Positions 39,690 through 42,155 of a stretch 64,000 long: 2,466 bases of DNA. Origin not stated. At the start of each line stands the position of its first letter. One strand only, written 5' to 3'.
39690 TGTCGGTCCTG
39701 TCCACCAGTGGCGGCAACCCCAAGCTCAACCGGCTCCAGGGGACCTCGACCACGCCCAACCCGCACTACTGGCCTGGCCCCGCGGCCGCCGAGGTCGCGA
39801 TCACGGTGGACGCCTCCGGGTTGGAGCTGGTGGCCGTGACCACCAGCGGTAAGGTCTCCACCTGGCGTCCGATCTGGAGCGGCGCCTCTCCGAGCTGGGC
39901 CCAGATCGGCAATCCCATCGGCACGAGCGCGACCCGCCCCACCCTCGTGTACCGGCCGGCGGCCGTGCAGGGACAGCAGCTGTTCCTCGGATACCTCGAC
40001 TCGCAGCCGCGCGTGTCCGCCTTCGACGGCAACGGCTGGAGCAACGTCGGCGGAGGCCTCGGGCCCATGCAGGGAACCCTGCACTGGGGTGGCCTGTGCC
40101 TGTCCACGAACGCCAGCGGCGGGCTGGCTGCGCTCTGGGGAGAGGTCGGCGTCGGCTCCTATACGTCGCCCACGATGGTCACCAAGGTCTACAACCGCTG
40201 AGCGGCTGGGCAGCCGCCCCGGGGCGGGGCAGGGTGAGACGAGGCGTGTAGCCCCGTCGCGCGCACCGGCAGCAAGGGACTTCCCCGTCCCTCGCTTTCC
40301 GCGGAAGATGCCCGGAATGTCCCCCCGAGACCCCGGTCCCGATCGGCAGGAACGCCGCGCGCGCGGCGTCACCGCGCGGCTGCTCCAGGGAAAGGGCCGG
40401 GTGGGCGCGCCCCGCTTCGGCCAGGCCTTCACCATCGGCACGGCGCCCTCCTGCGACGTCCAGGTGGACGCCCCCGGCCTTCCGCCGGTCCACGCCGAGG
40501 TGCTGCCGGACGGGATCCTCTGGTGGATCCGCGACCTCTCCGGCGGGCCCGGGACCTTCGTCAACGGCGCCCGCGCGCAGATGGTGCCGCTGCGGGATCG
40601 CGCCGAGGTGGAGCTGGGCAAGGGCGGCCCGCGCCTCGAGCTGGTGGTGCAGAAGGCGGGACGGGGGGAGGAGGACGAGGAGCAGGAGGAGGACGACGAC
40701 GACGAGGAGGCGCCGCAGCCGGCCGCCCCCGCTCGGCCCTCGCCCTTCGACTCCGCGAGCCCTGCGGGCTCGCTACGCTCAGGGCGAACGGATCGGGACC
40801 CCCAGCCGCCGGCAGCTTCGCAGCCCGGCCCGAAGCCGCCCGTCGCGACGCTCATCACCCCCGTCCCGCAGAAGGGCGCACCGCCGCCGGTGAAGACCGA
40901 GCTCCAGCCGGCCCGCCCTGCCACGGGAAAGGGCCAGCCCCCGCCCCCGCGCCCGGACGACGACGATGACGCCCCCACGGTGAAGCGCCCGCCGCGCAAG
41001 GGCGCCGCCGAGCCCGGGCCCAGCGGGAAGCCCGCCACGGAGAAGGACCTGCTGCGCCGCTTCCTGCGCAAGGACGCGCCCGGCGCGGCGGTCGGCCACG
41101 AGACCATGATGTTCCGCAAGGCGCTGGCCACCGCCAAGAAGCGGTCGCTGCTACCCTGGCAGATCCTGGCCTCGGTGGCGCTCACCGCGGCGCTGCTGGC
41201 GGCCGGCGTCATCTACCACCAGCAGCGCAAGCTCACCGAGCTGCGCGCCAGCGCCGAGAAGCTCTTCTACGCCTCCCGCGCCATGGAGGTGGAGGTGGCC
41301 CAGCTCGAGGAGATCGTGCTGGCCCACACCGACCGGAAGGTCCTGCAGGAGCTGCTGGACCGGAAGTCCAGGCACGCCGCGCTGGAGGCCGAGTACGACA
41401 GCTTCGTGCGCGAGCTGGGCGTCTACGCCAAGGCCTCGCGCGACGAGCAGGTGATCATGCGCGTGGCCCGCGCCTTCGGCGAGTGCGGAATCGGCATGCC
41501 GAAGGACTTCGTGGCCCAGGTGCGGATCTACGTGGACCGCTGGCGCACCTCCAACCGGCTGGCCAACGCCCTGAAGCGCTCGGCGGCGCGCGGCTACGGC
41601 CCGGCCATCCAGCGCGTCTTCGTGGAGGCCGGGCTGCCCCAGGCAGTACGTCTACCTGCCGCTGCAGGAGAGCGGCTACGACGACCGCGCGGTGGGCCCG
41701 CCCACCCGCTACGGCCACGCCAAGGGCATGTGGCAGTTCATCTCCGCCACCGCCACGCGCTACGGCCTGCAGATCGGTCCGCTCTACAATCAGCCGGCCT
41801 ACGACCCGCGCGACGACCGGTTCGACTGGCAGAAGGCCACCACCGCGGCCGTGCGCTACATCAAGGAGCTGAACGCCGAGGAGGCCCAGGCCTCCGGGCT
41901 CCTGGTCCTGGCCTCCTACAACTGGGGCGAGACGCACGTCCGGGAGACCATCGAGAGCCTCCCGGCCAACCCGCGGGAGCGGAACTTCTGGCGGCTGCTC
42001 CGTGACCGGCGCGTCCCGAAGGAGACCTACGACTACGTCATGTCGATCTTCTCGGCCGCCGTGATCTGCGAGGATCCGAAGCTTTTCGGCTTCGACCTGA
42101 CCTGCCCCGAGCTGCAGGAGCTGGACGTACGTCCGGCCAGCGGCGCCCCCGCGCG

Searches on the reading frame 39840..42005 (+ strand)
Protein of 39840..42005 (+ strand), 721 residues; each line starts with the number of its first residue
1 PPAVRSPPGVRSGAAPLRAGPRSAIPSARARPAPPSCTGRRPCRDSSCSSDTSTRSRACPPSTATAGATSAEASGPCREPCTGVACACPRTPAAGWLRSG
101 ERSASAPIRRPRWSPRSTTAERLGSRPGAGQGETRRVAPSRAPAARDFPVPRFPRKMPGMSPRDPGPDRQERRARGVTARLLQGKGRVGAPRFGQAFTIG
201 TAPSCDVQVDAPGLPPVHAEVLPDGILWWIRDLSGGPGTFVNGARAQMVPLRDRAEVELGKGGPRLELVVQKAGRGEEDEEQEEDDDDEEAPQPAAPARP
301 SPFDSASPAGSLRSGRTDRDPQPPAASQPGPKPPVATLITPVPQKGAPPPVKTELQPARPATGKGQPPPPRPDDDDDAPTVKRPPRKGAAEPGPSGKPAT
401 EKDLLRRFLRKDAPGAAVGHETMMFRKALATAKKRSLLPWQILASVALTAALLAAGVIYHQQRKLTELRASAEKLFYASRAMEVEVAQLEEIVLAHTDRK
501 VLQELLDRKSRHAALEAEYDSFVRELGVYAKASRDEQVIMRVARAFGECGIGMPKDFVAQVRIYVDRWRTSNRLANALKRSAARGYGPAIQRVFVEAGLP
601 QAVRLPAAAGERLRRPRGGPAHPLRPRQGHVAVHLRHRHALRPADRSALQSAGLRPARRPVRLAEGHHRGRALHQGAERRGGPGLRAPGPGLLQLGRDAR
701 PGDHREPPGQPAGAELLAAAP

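Call 21: search_protein_families(library=pfam, proteins=[window:39840-42005:+], max_evalue=0.01)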
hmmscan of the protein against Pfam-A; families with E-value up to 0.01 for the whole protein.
window:39840-42005:+ (721 aa): 2 families
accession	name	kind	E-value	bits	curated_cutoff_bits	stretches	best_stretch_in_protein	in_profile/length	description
PF00498.31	FHA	-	1.9e-09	38.2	20.7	1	198-260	2-67/67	FHA domain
PF16697.10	Yop-YscD_cpl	-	1.5e-05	25.6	33.2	1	194-261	16-85/94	Inner membrane component of T3SS, cytoplasmic domain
